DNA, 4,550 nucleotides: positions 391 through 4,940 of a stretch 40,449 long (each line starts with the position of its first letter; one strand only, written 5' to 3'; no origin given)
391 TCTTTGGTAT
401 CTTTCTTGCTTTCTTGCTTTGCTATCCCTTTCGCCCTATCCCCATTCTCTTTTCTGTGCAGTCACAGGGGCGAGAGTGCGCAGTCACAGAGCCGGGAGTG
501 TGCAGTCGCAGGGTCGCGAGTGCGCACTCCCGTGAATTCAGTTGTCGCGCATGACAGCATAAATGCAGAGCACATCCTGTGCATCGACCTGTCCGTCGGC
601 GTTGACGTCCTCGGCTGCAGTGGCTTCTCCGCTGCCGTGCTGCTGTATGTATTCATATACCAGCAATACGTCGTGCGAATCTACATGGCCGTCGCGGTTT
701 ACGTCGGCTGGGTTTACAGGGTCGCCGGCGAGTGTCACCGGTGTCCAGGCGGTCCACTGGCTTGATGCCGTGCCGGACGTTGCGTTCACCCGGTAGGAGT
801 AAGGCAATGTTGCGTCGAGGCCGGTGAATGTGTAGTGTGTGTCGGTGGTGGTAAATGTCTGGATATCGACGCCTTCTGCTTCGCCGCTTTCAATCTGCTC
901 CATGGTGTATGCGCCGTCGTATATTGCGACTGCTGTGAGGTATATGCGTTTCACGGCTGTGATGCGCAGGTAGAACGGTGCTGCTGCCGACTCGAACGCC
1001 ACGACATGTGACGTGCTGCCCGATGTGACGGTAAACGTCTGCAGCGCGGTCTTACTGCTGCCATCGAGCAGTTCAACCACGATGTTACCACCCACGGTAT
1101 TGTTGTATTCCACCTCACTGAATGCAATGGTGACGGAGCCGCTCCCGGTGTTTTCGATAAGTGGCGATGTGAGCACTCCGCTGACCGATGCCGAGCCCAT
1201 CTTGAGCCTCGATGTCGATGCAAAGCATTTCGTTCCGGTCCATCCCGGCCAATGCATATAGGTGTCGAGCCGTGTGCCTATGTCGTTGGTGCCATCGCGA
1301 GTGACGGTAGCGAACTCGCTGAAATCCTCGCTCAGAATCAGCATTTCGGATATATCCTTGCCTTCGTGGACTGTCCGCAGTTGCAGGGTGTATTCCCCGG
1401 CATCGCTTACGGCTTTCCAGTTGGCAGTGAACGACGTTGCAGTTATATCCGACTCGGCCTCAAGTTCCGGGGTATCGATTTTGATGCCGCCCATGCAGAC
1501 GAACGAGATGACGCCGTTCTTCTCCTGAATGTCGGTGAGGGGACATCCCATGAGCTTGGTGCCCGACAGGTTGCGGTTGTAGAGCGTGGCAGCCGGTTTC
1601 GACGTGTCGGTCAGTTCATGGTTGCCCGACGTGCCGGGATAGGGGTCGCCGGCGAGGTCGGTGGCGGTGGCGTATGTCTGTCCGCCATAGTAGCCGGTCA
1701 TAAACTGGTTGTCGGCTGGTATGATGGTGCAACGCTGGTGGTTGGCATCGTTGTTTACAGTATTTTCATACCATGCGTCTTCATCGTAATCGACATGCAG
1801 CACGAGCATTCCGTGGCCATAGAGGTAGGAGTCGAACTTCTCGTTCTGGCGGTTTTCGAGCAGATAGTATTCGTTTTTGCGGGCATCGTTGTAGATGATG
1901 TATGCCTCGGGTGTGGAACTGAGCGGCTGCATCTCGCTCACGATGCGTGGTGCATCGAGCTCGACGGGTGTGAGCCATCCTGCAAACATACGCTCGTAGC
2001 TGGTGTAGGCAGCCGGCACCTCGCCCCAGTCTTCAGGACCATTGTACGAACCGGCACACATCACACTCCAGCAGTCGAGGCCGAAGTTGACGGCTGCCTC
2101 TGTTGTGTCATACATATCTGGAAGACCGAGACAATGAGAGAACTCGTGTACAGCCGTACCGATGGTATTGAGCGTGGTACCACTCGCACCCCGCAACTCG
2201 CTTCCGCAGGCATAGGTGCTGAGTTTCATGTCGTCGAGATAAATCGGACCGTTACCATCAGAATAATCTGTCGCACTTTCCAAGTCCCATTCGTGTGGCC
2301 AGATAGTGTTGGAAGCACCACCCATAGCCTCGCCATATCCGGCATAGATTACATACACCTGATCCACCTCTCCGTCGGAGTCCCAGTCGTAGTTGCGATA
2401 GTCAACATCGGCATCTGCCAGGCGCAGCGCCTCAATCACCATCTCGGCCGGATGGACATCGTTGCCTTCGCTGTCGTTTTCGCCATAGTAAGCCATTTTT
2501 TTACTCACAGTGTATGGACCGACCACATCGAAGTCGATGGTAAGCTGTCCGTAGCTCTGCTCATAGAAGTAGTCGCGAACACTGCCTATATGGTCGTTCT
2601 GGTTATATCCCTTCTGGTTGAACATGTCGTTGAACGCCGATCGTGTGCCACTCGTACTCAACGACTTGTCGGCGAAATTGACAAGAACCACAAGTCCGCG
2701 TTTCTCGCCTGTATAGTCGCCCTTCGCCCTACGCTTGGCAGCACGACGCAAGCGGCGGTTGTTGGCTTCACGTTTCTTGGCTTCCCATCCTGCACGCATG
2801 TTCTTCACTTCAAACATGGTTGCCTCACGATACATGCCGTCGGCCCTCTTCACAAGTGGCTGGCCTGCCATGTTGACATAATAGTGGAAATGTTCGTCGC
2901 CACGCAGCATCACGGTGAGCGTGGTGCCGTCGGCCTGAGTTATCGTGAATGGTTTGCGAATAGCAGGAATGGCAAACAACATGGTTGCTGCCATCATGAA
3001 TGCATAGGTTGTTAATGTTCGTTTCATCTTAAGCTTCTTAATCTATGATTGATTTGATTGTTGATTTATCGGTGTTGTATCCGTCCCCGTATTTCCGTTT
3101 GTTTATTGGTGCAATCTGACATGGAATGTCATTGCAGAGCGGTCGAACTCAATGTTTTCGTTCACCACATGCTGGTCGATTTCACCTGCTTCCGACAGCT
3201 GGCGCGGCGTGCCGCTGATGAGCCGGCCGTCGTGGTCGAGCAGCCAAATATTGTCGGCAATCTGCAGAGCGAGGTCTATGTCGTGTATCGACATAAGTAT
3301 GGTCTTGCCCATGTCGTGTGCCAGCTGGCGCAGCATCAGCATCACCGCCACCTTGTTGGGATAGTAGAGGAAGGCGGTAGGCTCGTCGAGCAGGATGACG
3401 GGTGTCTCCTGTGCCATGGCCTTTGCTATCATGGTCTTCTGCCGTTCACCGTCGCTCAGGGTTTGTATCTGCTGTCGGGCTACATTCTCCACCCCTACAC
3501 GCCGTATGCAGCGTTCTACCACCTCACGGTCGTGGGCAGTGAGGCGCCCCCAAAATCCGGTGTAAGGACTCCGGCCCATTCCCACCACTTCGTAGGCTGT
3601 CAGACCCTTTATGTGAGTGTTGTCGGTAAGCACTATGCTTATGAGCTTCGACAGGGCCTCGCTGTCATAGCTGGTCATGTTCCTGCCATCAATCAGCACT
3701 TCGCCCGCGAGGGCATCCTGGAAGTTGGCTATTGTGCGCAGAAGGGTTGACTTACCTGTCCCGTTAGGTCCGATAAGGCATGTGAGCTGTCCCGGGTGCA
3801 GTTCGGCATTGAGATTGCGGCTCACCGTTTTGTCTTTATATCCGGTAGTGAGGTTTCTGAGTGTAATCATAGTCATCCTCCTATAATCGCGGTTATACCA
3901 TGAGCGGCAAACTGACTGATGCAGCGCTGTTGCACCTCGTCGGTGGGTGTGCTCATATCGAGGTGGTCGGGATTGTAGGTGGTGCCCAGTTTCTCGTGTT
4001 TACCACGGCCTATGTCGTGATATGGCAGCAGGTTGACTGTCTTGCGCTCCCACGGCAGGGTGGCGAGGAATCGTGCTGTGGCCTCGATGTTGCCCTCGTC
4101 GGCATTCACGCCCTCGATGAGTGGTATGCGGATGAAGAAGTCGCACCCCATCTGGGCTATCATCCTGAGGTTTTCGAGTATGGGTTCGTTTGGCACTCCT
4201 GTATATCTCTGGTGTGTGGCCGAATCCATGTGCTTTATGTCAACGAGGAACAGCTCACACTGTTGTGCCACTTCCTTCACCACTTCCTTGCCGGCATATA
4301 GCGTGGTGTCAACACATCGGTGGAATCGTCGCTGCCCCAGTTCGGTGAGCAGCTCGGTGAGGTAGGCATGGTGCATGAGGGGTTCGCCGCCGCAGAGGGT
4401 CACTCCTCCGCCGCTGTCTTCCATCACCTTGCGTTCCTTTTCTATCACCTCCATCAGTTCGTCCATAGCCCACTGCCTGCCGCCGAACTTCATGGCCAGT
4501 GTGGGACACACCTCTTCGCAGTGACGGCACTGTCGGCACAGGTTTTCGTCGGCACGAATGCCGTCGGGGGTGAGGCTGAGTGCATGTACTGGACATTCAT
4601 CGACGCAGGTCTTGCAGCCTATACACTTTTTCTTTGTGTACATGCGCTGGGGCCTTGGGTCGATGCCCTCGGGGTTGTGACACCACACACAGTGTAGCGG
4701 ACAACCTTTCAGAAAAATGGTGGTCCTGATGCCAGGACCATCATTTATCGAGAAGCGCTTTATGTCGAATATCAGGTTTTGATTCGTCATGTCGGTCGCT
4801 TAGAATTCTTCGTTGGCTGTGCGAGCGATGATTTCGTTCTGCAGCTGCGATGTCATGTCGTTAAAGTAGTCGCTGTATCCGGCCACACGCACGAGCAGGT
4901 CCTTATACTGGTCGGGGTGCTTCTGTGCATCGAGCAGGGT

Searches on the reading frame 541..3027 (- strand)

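Call 7: search_protein_families(library=pfam, proteins=[window:541-3027:-], max_evalue=0.001)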
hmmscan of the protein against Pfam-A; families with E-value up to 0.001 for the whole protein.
window:541-3027:- (829 aa): 3 families
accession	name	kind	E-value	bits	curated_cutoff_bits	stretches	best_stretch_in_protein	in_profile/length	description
PF05547.17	Peptidase_M6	-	1.3e-22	80.8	22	1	128-348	45-284/294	Immune inhibitor A peptidase M6, catalytic domain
PF00404.24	Dockerin_1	-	5.5e-13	49.3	22.9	1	774-821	2-51/57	Dockerin type I domain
PF00041.27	fn3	-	0.00017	22.2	25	0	716-763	41-82/84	Fibronectin type III domain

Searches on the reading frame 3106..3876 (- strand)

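Call 7: search_protein_families(library=pfam, proteins=[window:3106-3876:-], max_evalue=0.001)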
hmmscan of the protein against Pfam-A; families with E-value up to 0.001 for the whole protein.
window:3106-3876:- (257 aa): 9 families
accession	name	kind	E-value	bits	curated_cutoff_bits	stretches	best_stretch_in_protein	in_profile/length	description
PF00005.33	ABC_tran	-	6.2e-31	108.3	25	1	20-168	2-137/137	ABC transporter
PF13304.12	AAA_21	-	2.6e-09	38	27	1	31-89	1-54/304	AAA domain, putative AbiEii toxin, Type IV TA system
PF02463.25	SMC_N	-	5.3e-06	26.4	40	0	29-188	24-189/220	RecF/RecN/SMC N terminal domain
PF13175.12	AAA_15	-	1.5e-05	25.3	32.1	1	26-85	21-83/374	AAA ATPase domain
PF13401.12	AAA_22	-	5.6e-05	23.9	27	1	30-94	6-33/130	AAA domain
PF00004.35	AAA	-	0.00012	23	21.2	0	33-54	2-23/131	ATPase family associated with various cellular activities (AAA)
PF03193.22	RsgA_GTPase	-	0.00019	21.7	30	1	9-60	87-137/174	RsgA GTPase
PF13476.12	AAA_23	-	0.0003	21.9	27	1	25-50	16-40/201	AAA domain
PF13555.12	AAA_29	-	0.0006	20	27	0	24-46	17-39/61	P-loop containing region of AAA domain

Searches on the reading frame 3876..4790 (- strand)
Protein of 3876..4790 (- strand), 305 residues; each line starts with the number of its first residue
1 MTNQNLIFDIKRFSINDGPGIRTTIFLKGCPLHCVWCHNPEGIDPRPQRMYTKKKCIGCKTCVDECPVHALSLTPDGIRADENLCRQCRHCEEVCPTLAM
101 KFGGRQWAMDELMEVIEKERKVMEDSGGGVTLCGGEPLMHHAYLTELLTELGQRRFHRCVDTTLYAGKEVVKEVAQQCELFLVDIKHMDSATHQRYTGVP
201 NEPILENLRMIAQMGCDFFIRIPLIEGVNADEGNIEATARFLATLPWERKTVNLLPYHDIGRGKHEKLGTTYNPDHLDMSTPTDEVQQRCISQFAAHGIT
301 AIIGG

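Call 7: search_protein_families(library=pfam, proteins=[window:3876-4790:-], max_evalue=0.001)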
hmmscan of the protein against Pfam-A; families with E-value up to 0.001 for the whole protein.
window:3876-4790:- (305 aa): 13 families
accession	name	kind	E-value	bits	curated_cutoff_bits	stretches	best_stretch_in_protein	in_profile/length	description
PF04055.27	Radical_SAM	-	3e-13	50.7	29.5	1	96-232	19-158/166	Radical SAM superfamily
PF13353.11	Fer4_12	-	3e-13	50.7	22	2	17-54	2-39/137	4Fe-4S single cluster domain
PF00037.32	Fer4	-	1.2e-11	44.3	21.1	2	54-71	6-23/24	4Fe-4S binding domain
PF12837.12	Fer4_6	-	1.2e-09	38.1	25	2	79-99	3-23/24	4Fe-4S binding domain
PF12838.12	Fer4_7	-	3.1e-09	37.6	27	1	55-97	1-50/52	4Fe-4S dicluster domain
PF13484.11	Fer4_16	-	1.5e-07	32.5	30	0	85-121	2-39/66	4Fe-4S double cluster binding domain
PF13237.11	Fer4_10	-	2.7e-07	30.8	25.5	1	52-96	5-53/53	4Fe-4S dicluster domain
PF12797.12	Fer4_2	-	3.1e-07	30.3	24.5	1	54-68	8-22/22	4Fe-4S binding domain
PF13187.11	Fer4_9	-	5.3e-06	26.8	27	1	55-98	1-50/52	4Fe-4S dicluster domain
PF14697.11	Fer4_21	-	1e-05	26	35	1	53-97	5-53/59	4Fe-4S dicluster domain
PF12800.12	Fer4_4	-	1.3e-05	25.5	24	0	54-68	2-16/17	4Fe-4S binding domain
PF13183.11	Fer4_8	-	0.00077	20.4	27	0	54-97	3-66/68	4Fe-4S dicluster domain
PF13534.11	Fer4_17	-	0.00078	20.4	22.2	0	55-71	1-17/61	4Fe-4S dicluster domain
